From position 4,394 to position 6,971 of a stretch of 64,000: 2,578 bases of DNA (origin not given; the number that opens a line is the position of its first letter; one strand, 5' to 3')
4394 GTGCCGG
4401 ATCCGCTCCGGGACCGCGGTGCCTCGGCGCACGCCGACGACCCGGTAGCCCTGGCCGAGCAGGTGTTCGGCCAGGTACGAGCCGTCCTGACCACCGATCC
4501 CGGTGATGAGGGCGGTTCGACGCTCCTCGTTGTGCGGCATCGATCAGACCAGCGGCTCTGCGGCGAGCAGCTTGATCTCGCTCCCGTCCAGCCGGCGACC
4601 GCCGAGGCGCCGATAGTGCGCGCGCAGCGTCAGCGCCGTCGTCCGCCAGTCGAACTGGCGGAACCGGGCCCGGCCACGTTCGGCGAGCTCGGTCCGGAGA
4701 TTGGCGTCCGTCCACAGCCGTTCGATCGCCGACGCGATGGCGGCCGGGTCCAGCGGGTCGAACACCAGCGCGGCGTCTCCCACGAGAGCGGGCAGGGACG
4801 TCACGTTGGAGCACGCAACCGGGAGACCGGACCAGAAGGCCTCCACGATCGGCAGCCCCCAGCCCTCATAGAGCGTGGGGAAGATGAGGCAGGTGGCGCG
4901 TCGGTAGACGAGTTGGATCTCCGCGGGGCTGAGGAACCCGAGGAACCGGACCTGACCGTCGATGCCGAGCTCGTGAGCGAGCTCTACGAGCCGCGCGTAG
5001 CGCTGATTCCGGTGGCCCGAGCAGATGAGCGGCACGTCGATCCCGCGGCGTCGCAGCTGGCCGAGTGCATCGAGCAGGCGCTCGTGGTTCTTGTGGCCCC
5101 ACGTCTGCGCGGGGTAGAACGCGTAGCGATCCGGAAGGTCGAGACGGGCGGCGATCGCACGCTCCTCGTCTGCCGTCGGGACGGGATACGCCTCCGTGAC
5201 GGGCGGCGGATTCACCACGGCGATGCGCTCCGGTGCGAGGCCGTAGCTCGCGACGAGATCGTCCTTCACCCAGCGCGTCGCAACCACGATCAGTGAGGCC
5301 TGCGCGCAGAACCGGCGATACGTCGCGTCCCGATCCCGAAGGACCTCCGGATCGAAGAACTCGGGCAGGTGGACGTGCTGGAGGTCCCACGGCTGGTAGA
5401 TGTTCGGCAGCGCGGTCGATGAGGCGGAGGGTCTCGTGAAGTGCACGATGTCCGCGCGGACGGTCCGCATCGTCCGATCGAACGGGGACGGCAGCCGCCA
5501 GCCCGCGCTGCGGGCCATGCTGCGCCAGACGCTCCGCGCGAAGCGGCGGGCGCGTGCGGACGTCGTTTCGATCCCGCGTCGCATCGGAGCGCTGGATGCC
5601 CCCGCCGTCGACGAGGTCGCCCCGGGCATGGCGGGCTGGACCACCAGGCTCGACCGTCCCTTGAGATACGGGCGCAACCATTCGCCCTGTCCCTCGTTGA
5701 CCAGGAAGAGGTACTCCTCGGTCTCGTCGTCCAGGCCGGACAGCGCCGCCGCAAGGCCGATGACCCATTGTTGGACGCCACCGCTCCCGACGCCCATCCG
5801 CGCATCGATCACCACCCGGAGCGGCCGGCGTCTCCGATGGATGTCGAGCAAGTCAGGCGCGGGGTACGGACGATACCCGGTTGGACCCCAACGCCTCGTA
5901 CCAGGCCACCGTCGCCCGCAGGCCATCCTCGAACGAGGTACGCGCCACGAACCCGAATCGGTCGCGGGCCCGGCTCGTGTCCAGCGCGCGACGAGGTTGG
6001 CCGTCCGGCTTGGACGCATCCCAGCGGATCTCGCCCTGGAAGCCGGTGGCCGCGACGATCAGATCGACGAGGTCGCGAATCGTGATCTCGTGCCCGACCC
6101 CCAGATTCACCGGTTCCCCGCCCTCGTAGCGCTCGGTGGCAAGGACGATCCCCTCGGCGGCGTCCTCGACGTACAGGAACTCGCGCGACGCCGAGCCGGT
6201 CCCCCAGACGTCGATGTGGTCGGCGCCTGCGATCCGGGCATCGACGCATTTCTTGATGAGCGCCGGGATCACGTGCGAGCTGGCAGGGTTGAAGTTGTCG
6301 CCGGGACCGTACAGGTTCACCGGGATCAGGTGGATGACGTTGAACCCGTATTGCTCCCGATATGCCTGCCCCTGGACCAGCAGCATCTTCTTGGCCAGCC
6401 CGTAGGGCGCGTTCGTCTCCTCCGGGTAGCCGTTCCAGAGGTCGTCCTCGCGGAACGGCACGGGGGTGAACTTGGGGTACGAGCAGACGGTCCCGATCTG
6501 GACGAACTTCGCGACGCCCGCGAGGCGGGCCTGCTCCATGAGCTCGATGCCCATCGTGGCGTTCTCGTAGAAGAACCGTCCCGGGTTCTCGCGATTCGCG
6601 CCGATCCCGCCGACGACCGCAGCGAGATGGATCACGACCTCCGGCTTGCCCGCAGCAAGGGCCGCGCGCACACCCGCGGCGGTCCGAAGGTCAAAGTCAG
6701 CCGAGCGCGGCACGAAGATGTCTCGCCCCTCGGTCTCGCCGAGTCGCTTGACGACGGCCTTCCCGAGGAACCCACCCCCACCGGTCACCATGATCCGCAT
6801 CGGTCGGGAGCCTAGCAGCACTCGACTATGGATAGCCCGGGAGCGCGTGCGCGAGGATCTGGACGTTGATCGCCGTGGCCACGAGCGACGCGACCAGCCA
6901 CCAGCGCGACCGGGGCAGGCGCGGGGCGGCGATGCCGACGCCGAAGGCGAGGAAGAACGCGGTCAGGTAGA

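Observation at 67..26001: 26-kb envelope-glycan locus unusually dense in GT-C / GT87 (DUF2029)-like membrane glycosyltransferases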

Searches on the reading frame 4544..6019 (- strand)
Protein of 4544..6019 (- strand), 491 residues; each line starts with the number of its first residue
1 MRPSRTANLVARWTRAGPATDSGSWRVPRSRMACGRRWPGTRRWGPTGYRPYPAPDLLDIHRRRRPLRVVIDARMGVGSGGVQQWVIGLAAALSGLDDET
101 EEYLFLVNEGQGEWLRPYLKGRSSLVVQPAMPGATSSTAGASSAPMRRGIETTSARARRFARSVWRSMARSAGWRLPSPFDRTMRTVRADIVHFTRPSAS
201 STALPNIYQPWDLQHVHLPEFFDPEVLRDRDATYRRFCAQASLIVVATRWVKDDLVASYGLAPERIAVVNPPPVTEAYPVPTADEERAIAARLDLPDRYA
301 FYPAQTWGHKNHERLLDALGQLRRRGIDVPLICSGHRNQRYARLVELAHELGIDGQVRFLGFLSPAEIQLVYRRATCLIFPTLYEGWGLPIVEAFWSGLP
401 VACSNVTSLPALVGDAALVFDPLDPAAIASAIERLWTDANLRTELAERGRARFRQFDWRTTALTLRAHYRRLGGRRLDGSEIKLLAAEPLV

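Call 6: search_protein_families(library=pfam, proteins=[window:4544-6019:-], max_evalue=0.01)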
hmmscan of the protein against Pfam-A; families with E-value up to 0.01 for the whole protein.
window:4544-6019:- (491 aa): 5 families
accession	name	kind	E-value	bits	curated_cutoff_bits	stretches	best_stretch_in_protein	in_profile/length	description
PF00534.26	Glycos_transf_1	-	1.2e-27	96.9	26.4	1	296-451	14-171/172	Glycosyl transferases group 1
PF13692.12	Glyco_trans_1_4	-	4.4e-23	82.5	27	1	309-438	14-142/142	Glycosyl transferases group 1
PF13439.12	Glyco_transf_4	-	9.3e-09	36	28.5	1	165-271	49-164/170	Glycosyltransferase Family 4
PF20706.3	GT4-conflict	-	1.5e-06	27.9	26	1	230-463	136-383/385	Family 4 Glycosyltransferase in conflict systems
PF13524.12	Glyco_trans_1_2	-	0.00018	21.9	25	1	314-462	4-139/144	Glycosyl transferase-like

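Call 28: search_protein_families(library=ncbifam, proteins=[window:4544-5851:-], max_evalue=0.00001)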
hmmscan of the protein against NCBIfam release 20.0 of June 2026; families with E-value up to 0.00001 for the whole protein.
window:4544-5851:- (435 aa): 14 families
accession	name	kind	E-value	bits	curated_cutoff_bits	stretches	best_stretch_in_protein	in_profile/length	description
TIGR03449.1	mycothiol_MshA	equivalog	3.4e-25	88.8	462.5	1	174-415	154-402/406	D-inositol-3-phosphate glycosyltransferase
TIGR04047.1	MSMEG_0565_glyc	hypoth_equivalog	1.1e-21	77.4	259.85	1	141-414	94-372/373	MSMEG_0565 family glycosyltransferase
NF041876.1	EPS_EpsE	equivalog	1.6e-18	67.1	400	1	254-408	227-388/389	exopolysaccharide biosynthesis GT4 family glycosyltransferase EpsE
NF041010.1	glycosy_Agl16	equivalog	5.2e-14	51.9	575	1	180-415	129-350/352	glycosylation protein Agl16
TIGR03088.1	stp2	hypoth_equivalog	1.2e-12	47.6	409.05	1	254-413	207-370/374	TIGR03088 family PEP-CTERM/XrtA system glycosyltransferase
NF038229.1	Glyco4_Geo_Pelo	equivalog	1.4e-10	40.7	400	1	170-397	95-316/338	GPMC system family 4 glycosyltransferase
TIGR04063.1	stp3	hypoth_equivalog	1.8e-09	37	442.05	1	182-416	155-395/397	TIGR04063 family PEP-CTERM/XrtA system glycosyltransferase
TIGR02149.1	glgA_Coryne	subfamily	2.2e-08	33.6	302.4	1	185-413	145-387/391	glycogen synthase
NF038255.1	exopoly_VpsD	equivalog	2.2e-08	33.4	300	1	253-351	215-315/381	VpsD family glycosyltransferase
NF053787.1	GlcN_PG_synth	equivalog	2.4e-08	33.2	480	1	312-416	255-359/361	N-acetylglucosaminyl phosphatidylglycerol synthase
TIGR03999.1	thiol_BshA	equivalog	2.1e-07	30.2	273.7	1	286-415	242-372/375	N-acetyl-alpha-D-glucosaminyl L-malate synthase BshA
TIGR04348.1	TIGR04348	equivalog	3.4e-06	26.3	300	1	256-402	152-297/310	selenoneine biosynthesis selenosugar synthase SenB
NF038298.1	EPS_HpsO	equivalog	6.4e-06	25.2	575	1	329-397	299-367/388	hormogonium polysaccharide biosynthesis glycosyltransferase HpsO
NF038295.1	EPS_HpsP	equivalog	9.7e-06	24.8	550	0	254-415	220-386/388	hormogonium polysaccharide biosynthesis glycosyltransferase HpsP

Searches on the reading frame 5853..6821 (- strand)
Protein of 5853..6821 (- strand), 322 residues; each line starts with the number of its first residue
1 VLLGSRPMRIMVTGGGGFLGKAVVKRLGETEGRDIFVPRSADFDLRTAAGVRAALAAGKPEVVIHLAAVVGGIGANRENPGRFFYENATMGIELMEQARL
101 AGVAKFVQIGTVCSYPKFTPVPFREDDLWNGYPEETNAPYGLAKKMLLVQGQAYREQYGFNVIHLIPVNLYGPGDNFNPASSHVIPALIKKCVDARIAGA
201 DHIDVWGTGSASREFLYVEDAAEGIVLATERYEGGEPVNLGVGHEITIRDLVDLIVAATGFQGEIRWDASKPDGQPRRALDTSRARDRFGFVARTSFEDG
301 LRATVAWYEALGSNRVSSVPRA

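Call 6: search_protein_families(library=pfam, proteins=[window:5853-6821:-], max_evalue=0.01)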
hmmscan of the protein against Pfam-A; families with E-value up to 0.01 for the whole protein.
window:5853-6821:- (322 aa): 5 families
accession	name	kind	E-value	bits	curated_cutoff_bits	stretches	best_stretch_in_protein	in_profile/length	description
PF01370.27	Epimerase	-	1.4e-53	182.2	20.9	1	10-241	1-240/240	NAD dependent epimerase/dehydratase family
PF16363.11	GDP_Man_Dehyd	-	6.9e-26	91.9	27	1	43-303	59-331/332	GDP-mannose 4,6 dehydratase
PF04321.23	RmlD_sub_bind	-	1.3e-08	34.7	27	1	8-126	1-116/287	RmlD substrate binding domain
PF02719.21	Polysacc_synt_2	-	2.3e-07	30.7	20.2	0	44-111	62-128/293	Polysaccharide biosynthesis protein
PF01073.25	3Beta_HSD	-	0.00013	21.6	22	0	11-31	1-21/280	3-beta hydroxysteroid dehydrogenase/isomerase family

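Call 28: search_protein_families(library=ncbifam, proteins=[window:5853-6821:-], max_evalue=0.00001)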
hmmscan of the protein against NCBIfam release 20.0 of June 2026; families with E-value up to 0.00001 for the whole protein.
window:5853-6821:- (322 aa): 13 families
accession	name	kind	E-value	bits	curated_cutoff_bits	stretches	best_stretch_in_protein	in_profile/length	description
NF047922.1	GDPFucSynFcl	equivalog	1.2e-85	287.7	500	1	8-308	3-301/308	GDP-L-fucose synthase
TIGR01181.1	dTDP_gluc_dehyt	equivalog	5.1e-25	88.2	365.1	1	45-310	59-313/321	dTDP-glucose 4,6-dehydratase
TIGR01179.1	galE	equivalog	4.8e-22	78.2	262.3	1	44-309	55-326/332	UDP-glucose 4-epimerase GalE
TIGR04180.1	EDH_00030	hypoth_equivalog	5e-19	68.5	475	1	44-270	57-267/297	NAD-dependent 4,6-dehydratase LegB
NF007490.0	PRK10084.1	subfamily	3.2e-16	59.3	649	1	138-310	165-336/361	dTDP-glucose 4,6-dehydratase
NF007582.0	PRK10217.1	equivalog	2.3e-13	50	698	1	126-310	146-333/355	dTDP-glucose 4,6-dehydratase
NF042422.1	oxyalk_red_OleD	equivalog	1.8e-12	47.3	580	1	8-255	1-246/329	2-alkyl-3-oxoalkanoate reductase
TIGR02197.1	heptose_epim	equivalog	1.2e-10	41.1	274.6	1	57-267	64-268/316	ADP-glyceromanno-heptose 6-epimerase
NF011728.1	PRK15181.1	equivalog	6.4e-09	35.3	760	1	61-255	92-278/348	Vi polysaccharide biosynthesis UDP-N-acetylglucosaminuronic acid C-4 epimerase TviC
NF007956.0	PRK10675.1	subfamily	1e-08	34.7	394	1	38-307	52-328/338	UDP-glucose 4-epimerase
TIGR01214.1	rmlD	equivalog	6.6e-08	32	224.05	1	9-127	1-116/285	dTDP-4-dehydrorhamnose reductase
TIGR02622.1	CDP_4_6_dhtase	equivalog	4.6e-07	29.3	278.45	1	44-310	62-332/352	CDP-glucose 4,6-dehydratase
TIGR03466.1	HpnA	hypoth_equivalog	1.2e-06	27.7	367.65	0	8-261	1-248/327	hopanoid-associated sugar epimerase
